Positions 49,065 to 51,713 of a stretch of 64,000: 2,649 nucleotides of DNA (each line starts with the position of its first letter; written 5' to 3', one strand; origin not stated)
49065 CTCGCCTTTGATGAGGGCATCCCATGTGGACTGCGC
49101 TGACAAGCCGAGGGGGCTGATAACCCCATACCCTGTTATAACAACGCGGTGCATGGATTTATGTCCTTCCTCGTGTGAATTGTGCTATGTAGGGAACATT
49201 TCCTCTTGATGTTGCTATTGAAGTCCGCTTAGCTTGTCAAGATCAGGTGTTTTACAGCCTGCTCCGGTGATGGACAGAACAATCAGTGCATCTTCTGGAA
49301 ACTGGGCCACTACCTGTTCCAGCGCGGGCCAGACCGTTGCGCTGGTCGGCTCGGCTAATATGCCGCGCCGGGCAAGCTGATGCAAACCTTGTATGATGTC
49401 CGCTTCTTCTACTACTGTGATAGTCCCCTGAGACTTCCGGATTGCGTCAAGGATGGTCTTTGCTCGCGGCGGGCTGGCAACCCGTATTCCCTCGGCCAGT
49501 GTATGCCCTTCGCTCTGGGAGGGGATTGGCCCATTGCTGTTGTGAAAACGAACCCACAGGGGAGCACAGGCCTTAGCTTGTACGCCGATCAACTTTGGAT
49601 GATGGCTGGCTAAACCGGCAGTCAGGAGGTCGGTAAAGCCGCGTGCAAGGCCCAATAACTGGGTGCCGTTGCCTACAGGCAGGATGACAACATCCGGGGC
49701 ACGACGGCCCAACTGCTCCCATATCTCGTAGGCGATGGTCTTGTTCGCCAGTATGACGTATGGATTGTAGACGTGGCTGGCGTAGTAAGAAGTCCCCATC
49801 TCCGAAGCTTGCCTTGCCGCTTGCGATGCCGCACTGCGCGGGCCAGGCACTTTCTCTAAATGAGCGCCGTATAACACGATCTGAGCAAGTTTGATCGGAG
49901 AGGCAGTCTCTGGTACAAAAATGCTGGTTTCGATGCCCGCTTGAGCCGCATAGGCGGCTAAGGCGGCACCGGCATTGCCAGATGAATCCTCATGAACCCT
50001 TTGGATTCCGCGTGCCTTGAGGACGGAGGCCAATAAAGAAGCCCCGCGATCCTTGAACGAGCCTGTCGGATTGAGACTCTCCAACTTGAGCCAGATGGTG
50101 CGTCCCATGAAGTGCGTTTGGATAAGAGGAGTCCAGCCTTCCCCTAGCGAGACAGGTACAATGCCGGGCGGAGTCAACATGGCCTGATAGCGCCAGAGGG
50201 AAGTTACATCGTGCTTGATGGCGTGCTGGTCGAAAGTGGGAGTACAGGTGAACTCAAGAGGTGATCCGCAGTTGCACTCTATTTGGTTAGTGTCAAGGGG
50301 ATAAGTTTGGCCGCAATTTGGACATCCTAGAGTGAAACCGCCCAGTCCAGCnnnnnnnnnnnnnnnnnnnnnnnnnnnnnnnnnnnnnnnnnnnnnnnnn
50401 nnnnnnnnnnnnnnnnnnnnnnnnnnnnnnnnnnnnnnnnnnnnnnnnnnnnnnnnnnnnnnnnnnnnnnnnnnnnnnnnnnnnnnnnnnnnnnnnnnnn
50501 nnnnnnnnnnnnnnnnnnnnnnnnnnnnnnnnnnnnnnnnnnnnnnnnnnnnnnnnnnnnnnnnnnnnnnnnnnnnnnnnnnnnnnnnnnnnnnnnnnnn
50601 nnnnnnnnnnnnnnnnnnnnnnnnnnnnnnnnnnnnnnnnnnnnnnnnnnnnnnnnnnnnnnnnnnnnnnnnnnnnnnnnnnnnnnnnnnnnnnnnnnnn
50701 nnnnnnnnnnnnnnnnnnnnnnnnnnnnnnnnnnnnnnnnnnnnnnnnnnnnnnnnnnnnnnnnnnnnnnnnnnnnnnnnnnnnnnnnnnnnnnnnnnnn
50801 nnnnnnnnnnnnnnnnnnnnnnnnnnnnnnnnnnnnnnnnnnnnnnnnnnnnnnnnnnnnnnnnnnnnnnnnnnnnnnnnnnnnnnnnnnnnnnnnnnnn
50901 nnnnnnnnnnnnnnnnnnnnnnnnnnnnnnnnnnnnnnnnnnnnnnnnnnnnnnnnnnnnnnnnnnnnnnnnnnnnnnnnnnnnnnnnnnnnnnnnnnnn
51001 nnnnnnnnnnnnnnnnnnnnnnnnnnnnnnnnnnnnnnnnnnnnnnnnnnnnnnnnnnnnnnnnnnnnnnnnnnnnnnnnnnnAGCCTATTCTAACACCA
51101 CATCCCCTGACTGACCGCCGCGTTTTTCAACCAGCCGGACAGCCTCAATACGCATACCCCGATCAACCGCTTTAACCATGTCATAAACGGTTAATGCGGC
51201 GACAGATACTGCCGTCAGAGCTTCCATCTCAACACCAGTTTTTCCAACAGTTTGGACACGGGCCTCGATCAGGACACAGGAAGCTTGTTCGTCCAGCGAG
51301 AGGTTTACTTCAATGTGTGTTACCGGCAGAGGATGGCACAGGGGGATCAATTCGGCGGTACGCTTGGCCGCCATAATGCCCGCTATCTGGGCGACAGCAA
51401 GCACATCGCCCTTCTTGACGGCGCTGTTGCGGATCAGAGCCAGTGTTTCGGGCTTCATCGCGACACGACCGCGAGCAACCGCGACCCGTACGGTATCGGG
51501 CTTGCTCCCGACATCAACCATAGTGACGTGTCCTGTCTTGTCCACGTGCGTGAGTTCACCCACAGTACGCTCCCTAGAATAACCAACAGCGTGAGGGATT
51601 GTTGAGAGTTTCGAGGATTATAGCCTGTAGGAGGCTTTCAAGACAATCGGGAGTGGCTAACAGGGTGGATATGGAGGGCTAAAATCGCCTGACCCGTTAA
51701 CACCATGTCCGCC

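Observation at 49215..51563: Single ORF fusing MoaD, MoaE and a threonine-synthase-like PLP enzyme, translationally coupled to moaC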

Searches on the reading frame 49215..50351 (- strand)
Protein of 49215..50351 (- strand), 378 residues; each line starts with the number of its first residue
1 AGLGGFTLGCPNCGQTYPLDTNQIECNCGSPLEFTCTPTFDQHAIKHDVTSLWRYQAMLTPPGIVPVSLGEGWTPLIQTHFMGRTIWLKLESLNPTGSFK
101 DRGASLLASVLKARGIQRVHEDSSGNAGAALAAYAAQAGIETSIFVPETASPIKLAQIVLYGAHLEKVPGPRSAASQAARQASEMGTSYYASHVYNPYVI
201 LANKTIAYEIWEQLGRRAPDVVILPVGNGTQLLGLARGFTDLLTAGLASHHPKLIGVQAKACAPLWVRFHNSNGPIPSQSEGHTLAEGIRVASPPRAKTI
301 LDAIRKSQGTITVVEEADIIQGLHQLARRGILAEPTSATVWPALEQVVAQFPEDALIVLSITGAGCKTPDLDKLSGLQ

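Call 18: search_solved_structures(query=window:49215-50351:-, max_evalue=0.00001, show_alignments=2)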
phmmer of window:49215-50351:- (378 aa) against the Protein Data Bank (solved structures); distinct sequences matched with E-value up to 0.00001: 117 (the best 60 are shown).
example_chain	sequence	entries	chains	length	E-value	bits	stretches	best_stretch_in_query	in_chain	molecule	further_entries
2d1f_A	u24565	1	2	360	8.6e-42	146.7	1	64-371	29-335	Threonine synthase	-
2zsj_A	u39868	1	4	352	2e-38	135.7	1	67-371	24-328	Threonine synthase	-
6cgq_A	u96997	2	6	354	2e-36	129.1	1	67-370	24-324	Threonine synthase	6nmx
1uim_A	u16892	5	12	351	1e-33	120.1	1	54-370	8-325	Threonine Synthase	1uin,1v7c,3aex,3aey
1e5x_A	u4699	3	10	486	7e-23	84.5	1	73-360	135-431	THREONINE SYNTHASE | THREONINE SYNTHASE 1, CHLOROPLASTIC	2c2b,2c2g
1ve5_A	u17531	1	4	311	4.6e-18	68.6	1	80-360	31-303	Threonine deaminase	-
1pwe_A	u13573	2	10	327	6.6e-14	55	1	81-241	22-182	L-serine dehydratase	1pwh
4lmb_A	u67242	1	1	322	7e-14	54.9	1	84-237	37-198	Cysteine synthase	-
1o58_A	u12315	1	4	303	1.2e-13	54.1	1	72-240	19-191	O-acetylserine sulfhydrylase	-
5ybw_A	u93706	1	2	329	1.3e-13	54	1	82-236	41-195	Aspartate racemase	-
6zsp_AAA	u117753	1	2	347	1.3e-13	53.9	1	75-237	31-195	Serine racemase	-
3l6b_A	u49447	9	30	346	1.4e-13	53.9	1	75-237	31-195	Serine racemase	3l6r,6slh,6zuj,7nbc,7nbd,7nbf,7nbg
5x2l_A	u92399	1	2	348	1.4e-13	53.9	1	75-237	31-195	Serine racemase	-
6lut_A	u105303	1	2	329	1.7e-13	53.6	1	80-347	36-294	Probable serine racemase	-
3fca_A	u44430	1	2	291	4e-13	52.4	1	72-240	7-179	Cysteine synthase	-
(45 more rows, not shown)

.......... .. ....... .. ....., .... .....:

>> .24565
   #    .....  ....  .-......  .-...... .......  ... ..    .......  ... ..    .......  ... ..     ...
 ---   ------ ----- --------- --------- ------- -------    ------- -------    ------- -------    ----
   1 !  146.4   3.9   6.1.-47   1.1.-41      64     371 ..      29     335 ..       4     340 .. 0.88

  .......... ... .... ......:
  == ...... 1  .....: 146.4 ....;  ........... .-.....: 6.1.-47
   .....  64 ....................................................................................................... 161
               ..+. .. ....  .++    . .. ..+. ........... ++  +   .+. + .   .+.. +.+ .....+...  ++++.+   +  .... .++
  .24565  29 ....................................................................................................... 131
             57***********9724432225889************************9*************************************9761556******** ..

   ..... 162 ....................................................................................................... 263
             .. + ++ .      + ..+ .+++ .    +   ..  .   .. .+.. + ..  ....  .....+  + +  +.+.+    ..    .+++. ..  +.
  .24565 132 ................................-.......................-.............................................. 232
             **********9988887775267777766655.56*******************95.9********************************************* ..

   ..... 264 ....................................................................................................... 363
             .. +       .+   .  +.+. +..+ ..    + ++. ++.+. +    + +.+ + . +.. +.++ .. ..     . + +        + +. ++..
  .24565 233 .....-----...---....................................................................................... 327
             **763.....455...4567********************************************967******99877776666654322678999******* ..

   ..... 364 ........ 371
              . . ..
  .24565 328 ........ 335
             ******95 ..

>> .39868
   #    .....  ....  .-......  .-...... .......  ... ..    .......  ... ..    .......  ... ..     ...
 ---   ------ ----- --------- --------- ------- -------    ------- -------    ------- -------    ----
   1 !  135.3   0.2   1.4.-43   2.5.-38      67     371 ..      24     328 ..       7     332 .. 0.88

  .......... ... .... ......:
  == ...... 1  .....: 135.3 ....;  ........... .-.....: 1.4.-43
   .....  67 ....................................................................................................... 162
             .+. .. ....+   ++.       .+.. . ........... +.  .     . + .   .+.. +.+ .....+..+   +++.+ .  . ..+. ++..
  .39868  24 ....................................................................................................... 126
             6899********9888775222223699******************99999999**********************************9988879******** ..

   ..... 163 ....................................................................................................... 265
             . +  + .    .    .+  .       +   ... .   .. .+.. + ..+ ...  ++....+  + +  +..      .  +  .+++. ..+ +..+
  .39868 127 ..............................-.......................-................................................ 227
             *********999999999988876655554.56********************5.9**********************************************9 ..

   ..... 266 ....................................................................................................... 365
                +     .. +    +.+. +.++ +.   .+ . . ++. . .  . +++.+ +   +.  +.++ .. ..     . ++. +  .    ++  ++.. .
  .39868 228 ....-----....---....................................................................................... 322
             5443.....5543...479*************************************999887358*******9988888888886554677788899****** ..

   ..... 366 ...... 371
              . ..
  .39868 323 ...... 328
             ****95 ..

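Call 64: search_solved_structures(query=window:49215-50351:-, max_evalue=1e-20, show_alignments=5)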
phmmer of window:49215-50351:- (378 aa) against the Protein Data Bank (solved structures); distinct sequences matched with E-value up to 1e-20: 5.
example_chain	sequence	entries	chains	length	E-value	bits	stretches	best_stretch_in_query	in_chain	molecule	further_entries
2d1f_A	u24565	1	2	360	8.6e-42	146.7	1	64-371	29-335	Threonine synthase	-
2zsj_A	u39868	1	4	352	2e-38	135.7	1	67-371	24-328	Threonine synthase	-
6cgq_A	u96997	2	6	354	2e-36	129.1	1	67-370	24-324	Threonine synthase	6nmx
1uim_A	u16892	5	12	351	1e-33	120.1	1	54-370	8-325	Threonine Synthase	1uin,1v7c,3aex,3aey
1e5x_A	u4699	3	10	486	7e-23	84.5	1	73-360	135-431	THREONINE SYNTHASE | THREONINE SYNTHASE 1, CHLOROPLASTIC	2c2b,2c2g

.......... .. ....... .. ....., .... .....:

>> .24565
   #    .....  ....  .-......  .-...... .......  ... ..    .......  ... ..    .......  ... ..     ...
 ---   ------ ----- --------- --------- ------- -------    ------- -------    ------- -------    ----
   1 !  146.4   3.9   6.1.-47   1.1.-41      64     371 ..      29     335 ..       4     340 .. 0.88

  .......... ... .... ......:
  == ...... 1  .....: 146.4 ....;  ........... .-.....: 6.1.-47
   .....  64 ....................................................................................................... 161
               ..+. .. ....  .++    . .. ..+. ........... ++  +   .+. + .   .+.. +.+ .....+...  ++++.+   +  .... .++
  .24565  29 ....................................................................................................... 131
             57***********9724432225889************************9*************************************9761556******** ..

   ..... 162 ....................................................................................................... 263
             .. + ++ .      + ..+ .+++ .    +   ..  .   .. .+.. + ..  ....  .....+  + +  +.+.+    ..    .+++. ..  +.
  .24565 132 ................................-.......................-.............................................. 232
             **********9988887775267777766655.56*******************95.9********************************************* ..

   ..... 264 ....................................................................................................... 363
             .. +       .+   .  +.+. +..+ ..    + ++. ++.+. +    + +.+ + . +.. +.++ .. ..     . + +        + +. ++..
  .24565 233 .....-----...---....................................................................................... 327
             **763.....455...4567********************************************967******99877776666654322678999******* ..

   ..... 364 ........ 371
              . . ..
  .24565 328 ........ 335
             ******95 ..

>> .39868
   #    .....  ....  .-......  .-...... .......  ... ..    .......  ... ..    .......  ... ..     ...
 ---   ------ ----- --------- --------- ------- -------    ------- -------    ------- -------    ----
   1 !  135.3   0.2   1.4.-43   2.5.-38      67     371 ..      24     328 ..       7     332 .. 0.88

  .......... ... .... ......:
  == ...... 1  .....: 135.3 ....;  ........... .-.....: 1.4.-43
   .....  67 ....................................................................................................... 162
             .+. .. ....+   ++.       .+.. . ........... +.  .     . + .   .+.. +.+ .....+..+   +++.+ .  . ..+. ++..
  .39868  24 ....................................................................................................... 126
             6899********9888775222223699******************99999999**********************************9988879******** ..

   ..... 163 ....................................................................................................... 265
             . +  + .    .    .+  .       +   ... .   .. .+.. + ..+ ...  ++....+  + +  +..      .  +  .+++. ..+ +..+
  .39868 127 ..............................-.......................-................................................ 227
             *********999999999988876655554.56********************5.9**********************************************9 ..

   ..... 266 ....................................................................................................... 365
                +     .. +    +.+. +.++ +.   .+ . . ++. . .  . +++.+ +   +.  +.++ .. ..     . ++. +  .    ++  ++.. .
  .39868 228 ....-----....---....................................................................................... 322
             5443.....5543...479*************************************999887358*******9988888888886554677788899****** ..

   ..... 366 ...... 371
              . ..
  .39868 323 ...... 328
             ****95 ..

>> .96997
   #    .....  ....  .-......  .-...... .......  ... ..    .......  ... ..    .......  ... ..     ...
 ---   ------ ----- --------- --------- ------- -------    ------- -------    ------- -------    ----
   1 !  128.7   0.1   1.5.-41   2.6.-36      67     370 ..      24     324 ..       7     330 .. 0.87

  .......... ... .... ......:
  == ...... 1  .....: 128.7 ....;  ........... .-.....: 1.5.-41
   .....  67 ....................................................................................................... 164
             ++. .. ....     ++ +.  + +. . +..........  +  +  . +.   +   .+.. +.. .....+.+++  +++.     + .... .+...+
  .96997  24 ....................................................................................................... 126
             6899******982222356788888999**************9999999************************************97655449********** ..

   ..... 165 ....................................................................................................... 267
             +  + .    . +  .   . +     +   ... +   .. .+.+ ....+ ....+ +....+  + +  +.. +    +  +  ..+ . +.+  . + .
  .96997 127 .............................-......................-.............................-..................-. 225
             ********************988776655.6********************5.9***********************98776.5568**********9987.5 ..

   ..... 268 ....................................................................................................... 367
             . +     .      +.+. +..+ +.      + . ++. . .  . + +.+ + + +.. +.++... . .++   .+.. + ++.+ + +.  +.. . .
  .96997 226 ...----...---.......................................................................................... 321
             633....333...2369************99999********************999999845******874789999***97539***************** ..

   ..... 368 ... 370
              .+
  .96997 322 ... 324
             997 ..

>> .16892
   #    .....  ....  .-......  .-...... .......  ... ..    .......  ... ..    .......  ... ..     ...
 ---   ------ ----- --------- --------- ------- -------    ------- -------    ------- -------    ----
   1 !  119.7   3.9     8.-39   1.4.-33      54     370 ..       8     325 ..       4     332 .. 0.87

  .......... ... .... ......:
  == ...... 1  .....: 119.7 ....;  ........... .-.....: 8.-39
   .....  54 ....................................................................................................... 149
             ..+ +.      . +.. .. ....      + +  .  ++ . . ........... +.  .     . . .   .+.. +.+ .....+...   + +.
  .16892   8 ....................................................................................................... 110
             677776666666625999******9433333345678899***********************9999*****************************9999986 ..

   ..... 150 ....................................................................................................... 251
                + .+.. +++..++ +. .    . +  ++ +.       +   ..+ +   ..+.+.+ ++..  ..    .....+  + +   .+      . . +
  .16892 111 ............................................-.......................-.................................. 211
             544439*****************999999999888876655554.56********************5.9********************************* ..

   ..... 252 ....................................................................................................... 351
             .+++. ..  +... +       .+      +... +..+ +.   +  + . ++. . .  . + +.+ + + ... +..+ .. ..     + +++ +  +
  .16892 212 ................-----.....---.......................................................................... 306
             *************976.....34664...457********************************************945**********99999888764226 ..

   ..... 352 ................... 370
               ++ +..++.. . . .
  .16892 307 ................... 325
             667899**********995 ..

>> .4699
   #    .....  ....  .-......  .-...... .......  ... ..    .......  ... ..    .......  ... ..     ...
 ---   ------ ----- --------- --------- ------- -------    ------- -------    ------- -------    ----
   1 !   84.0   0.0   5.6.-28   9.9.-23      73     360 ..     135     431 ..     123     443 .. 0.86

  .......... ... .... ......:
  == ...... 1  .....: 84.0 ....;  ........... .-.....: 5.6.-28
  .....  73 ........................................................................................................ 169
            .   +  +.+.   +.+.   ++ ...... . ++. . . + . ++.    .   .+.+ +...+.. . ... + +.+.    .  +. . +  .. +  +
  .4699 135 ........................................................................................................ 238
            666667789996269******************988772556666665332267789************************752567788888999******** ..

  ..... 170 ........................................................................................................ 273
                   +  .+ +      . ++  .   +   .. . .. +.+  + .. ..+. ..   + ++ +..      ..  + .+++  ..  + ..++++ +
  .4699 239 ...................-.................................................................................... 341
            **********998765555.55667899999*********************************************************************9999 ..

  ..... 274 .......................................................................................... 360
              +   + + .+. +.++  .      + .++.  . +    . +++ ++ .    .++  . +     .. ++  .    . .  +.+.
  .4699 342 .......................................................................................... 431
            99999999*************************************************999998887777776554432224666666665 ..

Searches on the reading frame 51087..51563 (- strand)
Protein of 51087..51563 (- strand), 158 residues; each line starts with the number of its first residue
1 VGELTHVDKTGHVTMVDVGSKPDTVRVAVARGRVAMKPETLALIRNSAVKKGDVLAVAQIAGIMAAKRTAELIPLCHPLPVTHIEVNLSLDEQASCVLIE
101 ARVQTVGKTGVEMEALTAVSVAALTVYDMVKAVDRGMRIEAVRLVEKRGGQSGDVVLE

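Call 3: search_protein_families(library=pfam, proteins=[window:51087-51563:-], max_evalue=0.01)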
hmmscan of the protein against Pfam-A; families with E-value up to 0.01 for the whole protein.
window:51087-51563:- (158 aa): 1 family
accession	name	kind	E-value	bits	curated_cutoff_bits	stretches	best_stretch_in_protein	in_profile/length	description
PF01967.27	MoaC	-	1.3e-60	203.8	27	1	15-150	1-136/136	MoaC family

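Call 4: search_protein_families(library=ncbifam, proteins=[window:51087-51563:-], max_evalue=0.01)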
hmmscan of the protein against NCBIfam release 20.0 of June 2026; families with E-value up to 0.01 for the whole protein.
window:51087-51563:- (158 aa): 6 families
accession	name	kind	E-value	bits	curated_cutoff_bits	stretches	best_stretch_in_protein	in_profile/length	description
NF006870.0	PRK09364.1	subfamily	7.8e-69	230.5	162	1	2-154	4-156/161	cyclic pyranopterin monophosphate synthase MoaC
TIGR00581.1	moaC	equivalog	1.2e-61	206.9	141.5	1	4-152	1-148/148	cyclic pyranopterin monophosphate synthase MoaC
NF011069.0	PRK14499.1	equivalog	1e-57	195.6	457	1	3-156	2-155/308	cyclic pyranopterin monophosphate synthase MoaC/MOSC-domain-containing protein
NF002947.1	PRK03604.1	equivalog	3.4e-57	194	285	1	15-153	1-137/301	bifunctional molybdenum cofactor biosynthesis protein MoaC/MoaB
NF008999.0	PRK12343.1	equivalog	1.4e-49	167.8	171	1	3-135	3-132/156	cyclic pyranopterin monophosphate synthase MoaC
NF011070.0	PRK14500.1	equivalog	3.3e-39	135.1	606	1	4-152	8-160/358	putative bifunctional molybdopterin-guanine dinucleotide biosynthesis protein MoaC/MobA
